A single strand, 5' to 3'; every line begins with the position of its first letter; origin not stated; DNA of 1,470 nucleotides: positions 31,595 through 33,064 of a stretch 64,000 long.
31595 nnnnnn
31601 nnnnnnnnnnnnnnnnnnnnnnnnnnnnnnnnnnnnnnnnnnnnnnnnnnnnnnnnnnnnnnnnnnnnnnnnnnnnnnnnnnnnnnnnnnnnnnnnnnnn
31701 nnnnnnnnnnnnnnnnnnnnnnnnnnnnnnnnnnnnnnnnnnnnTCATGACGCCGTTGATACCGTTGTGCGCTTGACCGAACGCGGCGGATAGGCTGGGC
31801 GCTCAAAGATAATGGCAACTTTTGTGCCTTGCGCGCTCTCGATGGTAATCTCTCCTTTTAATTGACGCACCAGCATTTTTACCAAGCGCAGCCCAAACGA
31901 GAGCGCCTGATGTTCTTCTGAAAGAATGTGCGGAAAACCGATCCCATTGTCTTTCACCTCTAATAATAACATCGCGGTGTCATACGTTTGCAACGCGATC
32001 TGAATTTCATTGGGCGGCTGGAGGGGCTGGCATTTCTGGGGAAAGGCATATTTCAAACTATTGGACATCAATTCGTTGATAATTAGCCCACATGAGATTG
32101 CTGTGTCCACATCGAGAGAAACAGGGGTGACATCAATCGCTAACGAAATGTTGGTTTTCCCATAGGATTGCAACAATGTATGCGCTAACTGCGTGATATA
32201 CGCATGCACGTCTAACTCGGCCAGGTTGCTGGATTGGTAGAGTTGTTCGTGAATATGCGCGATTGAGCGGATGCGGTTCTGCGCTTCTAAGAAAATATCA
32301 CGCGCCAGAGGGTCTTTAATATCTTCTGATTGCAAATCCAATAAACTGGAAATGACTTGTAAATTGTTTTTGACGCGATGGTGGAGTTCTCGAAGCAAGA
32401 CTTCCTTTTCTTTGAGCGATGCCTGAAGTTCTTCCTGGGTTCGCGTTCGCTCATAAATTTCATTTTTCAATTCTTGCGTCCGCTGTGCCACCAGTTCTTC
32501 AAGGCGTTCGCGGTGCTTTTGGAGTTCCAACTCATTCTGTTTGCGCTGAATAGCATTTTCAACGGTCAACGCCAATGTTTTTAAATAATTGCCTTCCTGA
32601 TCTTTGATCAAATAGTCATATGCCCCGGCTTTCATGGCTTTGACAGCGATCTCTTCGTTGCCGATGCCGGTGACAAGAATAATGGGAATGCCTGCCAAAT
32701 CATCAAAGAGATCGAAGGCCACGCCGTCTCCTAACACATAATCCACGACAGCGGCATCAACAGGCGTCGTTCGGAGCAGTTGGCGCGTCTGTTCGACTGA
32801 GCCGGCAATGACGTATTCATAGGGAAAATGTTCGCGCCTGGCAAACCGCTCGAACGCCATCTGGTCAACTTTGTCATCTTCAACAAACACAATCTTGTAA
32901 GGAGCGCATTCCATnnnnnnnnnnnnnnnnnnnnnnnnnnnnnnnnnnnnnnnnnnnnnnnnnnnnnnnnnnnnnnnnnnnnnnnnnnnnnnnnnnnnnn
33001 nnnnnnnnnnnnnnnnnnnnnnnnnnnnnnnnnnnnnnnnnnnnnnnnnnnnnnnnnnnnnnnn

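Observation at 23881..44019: Atypical chemosensory locus: CheB, CheR-CheD fusion, CheA-CheW-CheW-REC, three MCPs, three hybrid kinases and a CheY, with no stand-alone CheW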

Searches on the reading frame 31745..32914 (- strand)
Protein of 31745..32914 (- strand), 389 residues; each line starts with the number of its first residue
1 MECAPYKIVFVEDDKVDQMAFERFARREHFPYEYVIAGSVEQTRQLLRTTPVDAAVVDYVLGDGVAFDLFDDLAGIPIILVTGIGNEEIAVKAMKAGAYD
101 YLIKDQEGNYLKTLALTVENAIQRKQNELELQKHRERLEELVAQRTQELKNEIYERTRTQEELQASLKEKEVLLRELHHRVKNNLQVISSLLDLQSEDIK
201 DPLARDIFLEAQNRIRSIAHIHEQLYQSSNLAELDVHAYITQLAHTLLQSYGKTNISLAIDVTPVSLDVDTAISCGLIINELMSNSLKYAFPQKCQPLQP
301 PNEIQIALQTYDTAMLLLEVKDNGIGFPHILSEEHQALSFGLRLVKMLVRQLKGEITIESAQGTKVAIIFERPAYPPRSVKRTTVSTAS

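Call 3: search_protein_families(library=pfam, proteins=[window:31745-32914:-], max_evalue=0.001)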
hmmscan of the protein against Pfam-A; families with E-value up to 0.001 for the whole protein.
window:31745-32914:- (389 aa): 4 families
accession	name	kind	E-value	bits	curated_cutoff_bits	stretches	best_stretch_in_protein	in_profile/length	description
PF07568.18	HisKA_2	-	5.3e-28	97.4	22.3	1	176-251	1-76/76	Histidine kinase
PF02518.31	HATPase_c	-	1e-10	42.5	26.4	1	277-370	8-107/111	Histidine kinase-, DNA gyrase B-, and HSP90-like ATPase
PF00072.30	Response_reg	-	1.7e-09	38.3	30.2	1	8-111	1-106/111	Response regulator receiver domain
PF07536.20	HWE_HK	-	1.3e-05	26.2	22.8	1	176-251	1-69/83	HWE histidine kinase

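Call 37: find_homologous_proteins(query=window:31745-32914:-)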
Query window:31745-32914:- (389 aa): 7146 proteins with E <= 0.001 among 8000 candidates; the best 120 are listed.
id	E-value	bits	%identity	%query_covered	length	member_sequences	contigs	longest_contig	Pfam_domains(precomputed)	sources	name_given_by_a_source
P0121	1.8e-239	812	97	100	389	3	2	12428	PF02518.32,PF07536.21,PF00072.31,PF07568.19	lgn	-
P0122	2.1e-213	726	88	99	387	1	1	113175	PF02518.32,PF07536.21,PF00072.31,PF07568.19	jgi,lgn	-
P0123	5.6e-208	708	85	99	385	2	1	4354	PF02518.32,PF07536.21,PF00072.31,PF07568.19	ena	-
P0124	1.0e-205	701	83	100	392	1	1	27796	PF02518.32,PF07536.21,PF00072.31,PF07568.19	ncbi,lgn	-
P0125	6.9e-205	698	84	99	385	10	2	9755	PF02518.32,PF07536.21,PF00072.31,PF07568.19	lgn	-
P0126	1.5e-203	694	83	99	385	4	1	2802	PF02518.32,PF07536.21,PF00072.31,PF07568.19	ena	-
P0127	8.0e-171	586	72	97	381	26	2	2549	PF02518.32,PF07536.21,PF00072.31,PF07568.19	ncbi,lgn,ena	-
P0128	1.4e-158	546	69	97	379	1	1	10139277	PF02518.32,PF07536.21,PF00072.31,PF07568.19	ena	-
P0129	6.4e-157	540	67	100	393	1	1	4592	PF13581.13,PF02518.32,PF07536.21,PF00072.31,PF07568.19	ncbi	-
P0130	4.5e-156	538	69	96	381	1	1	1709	PF02518.32,PF07536.21,PF00072.31,PF07568.19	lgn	-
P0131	2.3e-155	535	68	96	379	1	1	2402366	PF02518.32,PF07536.21,PF00072.31,PF07568.19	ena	-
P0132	4.3e-152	524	68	95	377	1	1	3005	PF02518.32,PF07536.21,PF00072.31,PF07568.19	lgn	-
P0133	2.0e-149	516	68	95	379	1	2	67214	PF13581.13,PF02518.32,PF07536.21,PF00072.31,PF07568.19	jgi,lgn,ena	-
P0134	2.3e-149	515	67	96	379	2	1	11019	PF02518.32,PF07536.21,PF00072.31,PF07568.19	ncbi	-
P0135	3.5e-133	462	58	97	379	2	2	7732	PF02518.32,PF07536.21,PF00072.31,PF07568.19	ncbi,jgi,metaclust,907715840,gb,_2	metaclust:\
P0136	6.8e-119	415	55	96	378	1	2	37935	PF02518.32,PF00072.31,PF07568.19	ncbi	-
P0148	1.9e-99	351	47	95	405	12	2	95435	PF02518.32,PF00072.31,PF07568.19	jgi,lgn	-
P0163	4.6e-93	330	45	95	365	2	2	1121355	PF02518.32,PF07536.21,PF00072.31,PF07568.19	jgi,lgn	-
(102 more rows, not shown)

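Call 38: find_encoding_contigs(protein=P0131, flank=10000, max_places=1)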
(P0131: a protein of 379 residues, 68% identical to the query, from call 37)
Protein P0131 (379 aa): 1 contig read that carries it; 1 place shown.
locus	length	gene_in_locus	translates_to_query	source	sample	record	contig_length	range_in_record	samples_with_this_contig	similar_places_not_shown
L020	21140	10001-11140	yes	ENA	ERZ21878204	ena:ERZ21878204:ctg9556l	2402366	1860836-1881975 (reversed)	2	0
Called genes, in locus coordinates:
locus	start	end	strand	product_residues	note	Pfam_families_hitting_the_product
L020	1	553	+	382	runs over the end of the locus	-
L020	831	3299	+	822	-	PF02743:dCache_1, PF17201:Cache_3-Cache_2, PF08269:dCache_2, PF17200:sCache_2 (weak), PF00672:HAMP (weak), PF18947:HAMP_2, PF00015:MCPsignal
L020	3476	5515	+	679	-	PF00072:Response_reg, PF23198:PDE8A_N (faint), PF08447:PAS_3, PF00512:HisKA, PF02518:HATPase_c, PF00072:Response_reg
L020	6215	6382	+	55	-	-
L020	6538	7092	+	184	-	PF00465:Fe-ADH, PF25137:ADH_Fe_C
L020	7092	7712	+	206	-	PF00512:HisKA (weak), PF02518:HATPase_c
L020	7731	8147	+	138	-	PF00072:Response_reg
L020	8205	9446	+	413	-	PF00072:Response_reg, PF00512:HisKA, PF02518:HATPase_c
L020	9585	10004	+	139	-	PF00072:Response_reg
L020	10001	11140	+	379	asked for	PF00072:Response_reg, PF07536:HWE_HK, PF07568:HisKA_2, PF02518:HATPase_c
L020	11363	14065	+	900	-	PF01627:Hpt, PF02895:H-kinase_dim, PF02518:HATPase_c, PF01584:CheW, PF00072:Response_reg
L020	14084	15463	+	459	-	PF03705:CheR_N, PF01739:CheR, PF08242:Methyltransf_12 (weak), PF03975:CheD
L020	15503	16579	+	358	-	PF00072:Response_reg, PF01339:CheB_methylest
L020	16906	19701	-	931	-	PF08471:Ribonuc_red_2_N, PF02867:Ribonuc_red_lgC, PF12637:TSCPD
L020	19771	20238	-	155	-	PF22811:Zn_ribbon_NrdR, PF03477:ATP-cone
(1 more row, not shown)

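Call 39: find_encoding_contigs(protein=P0136, flank=10000, max_places=1)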
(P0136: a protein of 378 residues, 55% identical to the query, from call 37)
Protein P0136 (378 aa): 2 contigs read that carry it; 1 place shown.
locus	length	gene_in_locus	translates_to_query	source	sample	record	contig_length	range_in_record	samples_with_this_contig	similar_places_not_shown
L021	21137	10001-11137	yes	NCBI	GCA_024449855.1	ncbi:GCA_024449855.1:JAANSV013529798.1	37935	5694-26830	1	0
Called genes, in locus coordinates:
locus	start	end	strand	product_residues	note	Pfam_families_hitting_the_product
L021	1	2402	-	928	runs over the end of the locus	PF00072:Response_reg, PF00989:PAS, PF08448:PAS_4, PF13188:PAS_8, PF13426:PAS_9, PF00989:PAS, PF13426:PAS_9, PF01590:GAF, +8 more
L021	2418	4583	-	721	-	PF00072:Response_reg, PF00512:HisKA, PF02518:HATPase_c, PF00072:Response_reg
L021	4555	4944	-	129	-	PF00072:Response_reg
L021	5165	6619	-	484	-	PF00072:Response_reg, PF00512:HisKA (weak), PF14501:HATPase_c_5 (faint), PF02518:HATPase_c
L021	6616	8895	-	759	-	PF00672:HAMP (weak), PF00512:HisKA, PF02518:HATPase_c, PF00072:Response_reg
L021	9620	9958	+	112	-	PF13426:PAS_9 (weak)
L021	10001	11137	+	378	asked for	PF00072:Response_reg, PF07568:HisKA_2, PF02518:HATPase_c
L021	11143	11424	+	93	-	-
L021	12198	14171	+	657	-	PF02743:dCache_1, PF00672:HAMP, PF00015:MCPsignal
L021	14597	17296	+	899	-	PF01627:Hpt, PF02895:H-kinase_dim, PF02518:HATPase_c, PF01584:CheW, PF00072:Response_reg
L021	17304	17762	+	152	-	PF01584:CheW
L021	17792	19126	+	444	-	PF03705:CheR_N, PF01739:CheR, PF03975:CheD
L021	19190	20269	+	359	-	PF00072:Response_reg, PF01339:CheB_methylest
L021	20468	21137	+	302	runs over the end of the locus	-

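Call 40: find_encoding_contigs(protein=P0148, flank=10000, max_places=1)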
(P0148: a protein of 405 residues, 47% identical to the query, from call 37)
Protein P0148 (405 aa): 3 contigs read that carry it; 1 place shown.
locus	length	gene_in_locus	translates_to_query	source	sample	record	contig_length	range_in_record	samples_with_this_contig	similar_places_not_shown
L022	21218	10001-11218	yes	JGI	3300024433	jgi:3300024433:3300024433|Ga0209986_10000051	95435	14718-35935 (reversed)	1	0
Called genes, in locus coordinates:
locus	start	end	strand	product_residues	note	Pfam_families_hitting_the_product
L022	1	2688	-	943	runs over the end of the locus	PF06283:ThuA, PF03130:HEAT_PBS (faint), PF13646:HEAT_2 (weak), PF02985:HEAT (faint), PF13646:HEAT_2 (weak)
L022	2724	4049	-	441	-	PF01408:GFO_IDH_MocA, PF19051:GFO_IDH_MocA_C2, PF22725:GFO_IDH_MocA_C3 (faint)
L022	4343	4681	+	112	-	-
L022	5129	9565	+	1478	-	PF07495:Y_Y_Y, PF00989:PAS, PF08448:PAS_4, PF13426:PAS_9, PF01590:GAF, PF13185:GAF_2, PF13492:GAF_3, PF00989:PAS, +12 more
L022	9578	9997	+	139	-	PF00072:Response_reg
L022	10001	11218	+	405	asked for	PF00072:Response_reg, PF07568:HisKA_2, PF02518:HATPase_c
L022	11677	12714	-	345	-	PF03590:AsnA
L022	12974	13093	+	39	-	-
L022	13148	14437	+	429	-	PF00364:Biotin_lipoyl (faint), PF25917:BSH_RND, PF25919:BSH_CusB (weak), PF25973:BSH_CzcB, PF25967:RND-MFP_C (weak), PF25975:CzcB_C (weak), PF25989:YknX_C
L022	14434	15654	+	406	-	PF12704:MacB_PCD, PF02687:FtsX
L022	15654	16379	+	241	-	PF00005:ABC_tran, PF13304:AAA_21 (faint)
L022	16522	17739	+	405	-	PF12704:MacB_PCD, PF02687:FtsX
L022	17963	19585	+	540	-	PF00474:SSF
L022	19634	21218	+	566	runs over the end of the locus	PF00370:FGGY_N, PF02782:FGGY_C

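Call 51: find_encoding_contigs(protein=P0135, flank=10000, max_places=2)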
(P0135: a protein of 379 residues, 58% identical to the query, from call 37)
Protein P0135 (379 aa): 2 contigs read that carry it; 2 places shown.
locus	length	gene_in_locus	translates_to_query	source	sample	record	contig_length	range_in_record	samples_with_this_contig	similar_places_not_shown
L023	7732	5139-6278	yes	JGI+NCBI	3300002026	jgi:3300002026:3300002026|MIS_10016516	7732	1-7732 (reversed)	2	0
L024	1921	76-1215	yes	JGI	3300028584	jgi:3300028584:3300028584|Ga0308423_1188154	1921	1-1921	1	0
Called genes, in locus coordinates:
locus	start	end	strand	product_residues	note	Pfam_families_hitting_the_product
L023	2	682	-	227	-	?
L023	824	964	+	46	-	-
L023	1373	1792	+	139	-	PF00072:Response_reg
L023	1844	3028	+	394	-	PF00465:Fe-ADH, PF13685:Fe-ADH_2, PF25137:ADH_Fe_C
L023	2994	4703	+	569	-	PF00989:PAS (weak), PF08448:PAS_4 (faint), PF13188:PAS_8 (weak), PF13426:PAS_9 (faint), PF08447:PAS_3, PF00512:HisKA (weak), PF02518:HATPase_c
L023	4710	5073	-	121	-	-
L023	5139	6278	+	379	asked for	PF00072:Response_reg, PF07536:HWE_HK (weak), PF07568:HisKA_2, PF02518:HATPase_c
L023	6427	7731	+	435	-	?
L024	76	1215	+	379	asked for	PF00072:Response_reg, PF07536:HWE_HK (weak), PF07568:HisKA_2, PF02518:HATPase_c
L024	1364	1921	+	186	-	?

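Call 52: find_encoding_contigs(protein=P0163, flank=8000, max_places=1)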
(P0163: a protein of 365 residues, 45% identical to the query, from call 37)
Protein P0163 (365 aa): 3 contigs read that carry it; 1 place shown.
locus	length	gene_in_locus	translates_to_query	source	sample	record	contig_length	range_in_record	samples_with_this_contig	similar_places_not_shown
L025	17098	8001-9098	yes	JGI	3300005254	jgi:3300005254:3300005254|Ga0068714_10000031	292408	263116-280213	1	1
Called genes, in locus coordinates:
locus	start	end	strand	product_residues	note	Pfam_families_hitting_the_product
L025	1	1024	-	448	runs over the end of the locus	PF02386:TrkH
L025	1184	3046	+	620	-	PF00654:Voltage_CLC, PF00571:CBS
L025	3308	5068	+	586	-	PF02203:TarH, PF12729:4HB_MCP_1, PF00672:HAMP, PF00015:MCPsignal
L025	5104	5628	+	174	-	PF01584:CheW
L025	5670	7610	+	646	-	PF00072:Response_reg (weak), PF08448:PAS_4 (faint), PF13426:PAS_9 (faint), PF08447:PAS_3, PF00512:HisKA, PF02518:HATPase_c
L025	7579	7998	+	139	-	PF00072:Response_reg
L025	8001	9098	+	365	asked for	PF00072:Response_reg, PF07536:HWE_HK (weak), PF07568:HisKA_2, PF02518:HATPase_c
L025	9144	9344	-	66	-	-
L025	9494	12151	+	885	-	PF11369:DUF3160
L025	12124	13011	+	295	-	PF01875:Memo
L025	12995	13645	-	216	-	PF01871:AMMECR1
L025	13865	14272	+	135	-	-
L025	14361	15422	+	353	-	PF09949:APP1_cat, PF24694:LNS2_PITM1-3 (faint)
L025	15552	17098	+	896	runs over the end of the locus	-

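Call 77: find_related_loci(query=A3, collection=metagenome_contigs, flank=10000)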
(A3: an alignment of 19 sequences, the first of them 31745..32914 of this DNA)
Query A3 (389 aa) in metagenome_contigs; peptide patterns used: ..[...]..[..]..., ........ (x = any residue, [..] = any of these).
600 stretches matched a pattern (row limit reached: there are more); 544 encode a relative of the query (tblastn E <= 1e-3); the best 80 are kept; 80 distinct loci.
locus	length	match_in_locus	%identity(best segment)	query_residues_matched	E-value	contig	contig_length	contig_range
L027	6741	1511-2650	40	1-371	9e-73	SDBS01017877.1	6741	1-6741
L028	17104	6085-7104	36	8-372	3e-65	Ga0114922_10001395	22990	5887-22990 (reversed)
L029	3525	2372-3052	53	150-373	1e-65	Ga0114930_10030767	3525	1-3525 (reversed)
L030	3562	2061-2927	43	80-375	1e-62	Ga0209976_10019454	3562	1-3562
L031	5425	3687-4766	38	7-370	2e-62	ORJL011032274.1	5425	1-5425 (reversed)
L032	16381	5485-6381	41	63-388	3e-62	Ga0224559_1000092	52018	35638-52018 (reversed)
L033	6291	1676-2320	50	152-370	2e-61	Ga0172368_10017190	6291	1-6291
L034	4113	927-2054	36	5-370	4e-61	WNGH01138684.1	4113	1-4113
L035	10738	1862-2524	53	155-372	6e-60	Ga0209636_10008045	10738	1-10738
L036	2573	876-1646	44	123-382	2e-60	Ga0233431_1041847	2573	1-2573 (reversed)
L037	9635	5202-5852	50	152-370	4e-59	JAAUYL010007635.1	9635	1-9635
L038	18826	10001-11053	37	8-370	1e-58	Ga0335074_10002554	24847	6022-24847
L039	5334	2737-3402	50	147-370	1e-58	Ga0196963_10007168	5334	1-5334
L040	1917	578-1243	49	149-374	2e-60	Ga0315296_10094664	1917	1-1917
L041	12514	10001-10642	50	152-370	2e-58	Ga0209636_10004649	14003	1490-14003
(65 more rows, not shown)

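Call 80: search_protein_families(library=pfam, proteins=[L027:41-484:+, L027:481-1098:+, L027:1124-1498:+, L027:1511-2662:+, L027:2825-5278:+, L027:5275-6630:+], max_evalue=0.0001)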
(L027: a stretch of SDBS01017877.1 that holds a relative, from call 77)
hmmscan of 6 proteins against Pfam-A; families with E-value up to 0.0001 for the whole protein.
L027:41-484:+ (147 aa): 1 family
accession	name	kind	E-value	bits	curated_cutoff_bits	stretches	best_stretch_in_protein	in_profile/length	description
PF01584.24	CheW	-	5.1e-28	97.9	23.5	1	5-143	1-136/138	CheW-like domain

L027:481-1098:+ (205 aa): 2 families
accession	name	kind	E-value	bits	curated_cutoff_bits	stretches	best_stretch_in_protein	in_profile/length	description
PF04509.17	CheC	-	4.5e-19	68.6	22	2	20-45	12-37/38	CheC-like family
PF13690.11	CheX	-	5.1e-11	42.9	27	1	70-148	7-77/94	Chemotaxis phosphatase CheX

L027:1124-1498:+ (124 aa): 1 family
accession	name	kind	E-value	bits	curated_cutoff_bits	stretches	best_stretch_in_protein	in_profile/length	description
PF01627.28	Hpt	-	2.1e-13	50.8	24.6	1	9-97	1-79/84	Hpt domain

L027:1511-2662:+ (383 aa): 3 families
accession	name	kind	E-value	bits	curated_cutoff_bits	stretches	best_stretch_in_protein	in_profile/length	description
PF07568.18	HisKA_2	-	3.8e-29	101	22.3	1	188-262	1-75/76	Histidine kinase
PF00072.30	Response_reg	-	2.3e-14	53.9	30.2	1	8-120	1-108/111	Response regulator receiver domain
PF02518.31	HATPase_c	-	4e-11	43.8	26.4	1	291-382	8-110/111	Histidine kinase-, DNA gyrase B-, and HSP90-like ATPase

L027:2825-5278:+ (817 aa): 4 families
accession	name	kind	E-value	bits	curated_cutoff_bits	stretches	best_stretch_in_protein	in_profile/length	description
PF07568.18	HisKA_2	-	1.7e-29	102.2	22.3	1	622-697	1-76/76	Histidine kinase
PF00072.30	Response_reg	-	3.5e-25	88.8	30.2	1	3-116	1-111/111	Response regulator receiver domain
PF08447.18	PAS_3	-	5.1e-22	78.4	25.6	1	509-596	2-89/89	PAS fold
PF02518.31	HATPase_c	-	9.7e-11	42.5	26.4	1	724-816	7-110/111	Histidine kinase-, DNA gyrase B-, and HSP90-like ATPase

L027:5275-6630:+ (451 aa): 7 families
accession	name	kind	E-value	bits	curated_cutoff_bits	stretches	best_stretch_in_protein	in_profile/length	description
PF13487.12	HD_5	-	2.8e-43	148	27.2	1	271-435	3-170/170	HD domain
PF01966.28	HD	-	1.3e-21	77.5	22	1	283-404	2-116/116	HD domain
PF00072.30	Response_reg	-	3.7e-21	75.8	30.2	1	6-116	1-110/111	Response regulator receiver domain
PF08447.18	PAS_3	-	5.6e-14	52.6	25.6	1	157-237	3-83/89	PAS fold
PF00989.32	PAS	-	7.9e-10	39.2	22.6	1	134-243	1-113/113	PAS fold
PF13426.13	PAS_9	-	4.2e-09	37.1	27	1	145-244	2-102/103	PAS domain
PF13188.13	PAS_8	-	4.1e-08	33.3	21.8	1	134-188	1-54/65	PAS domain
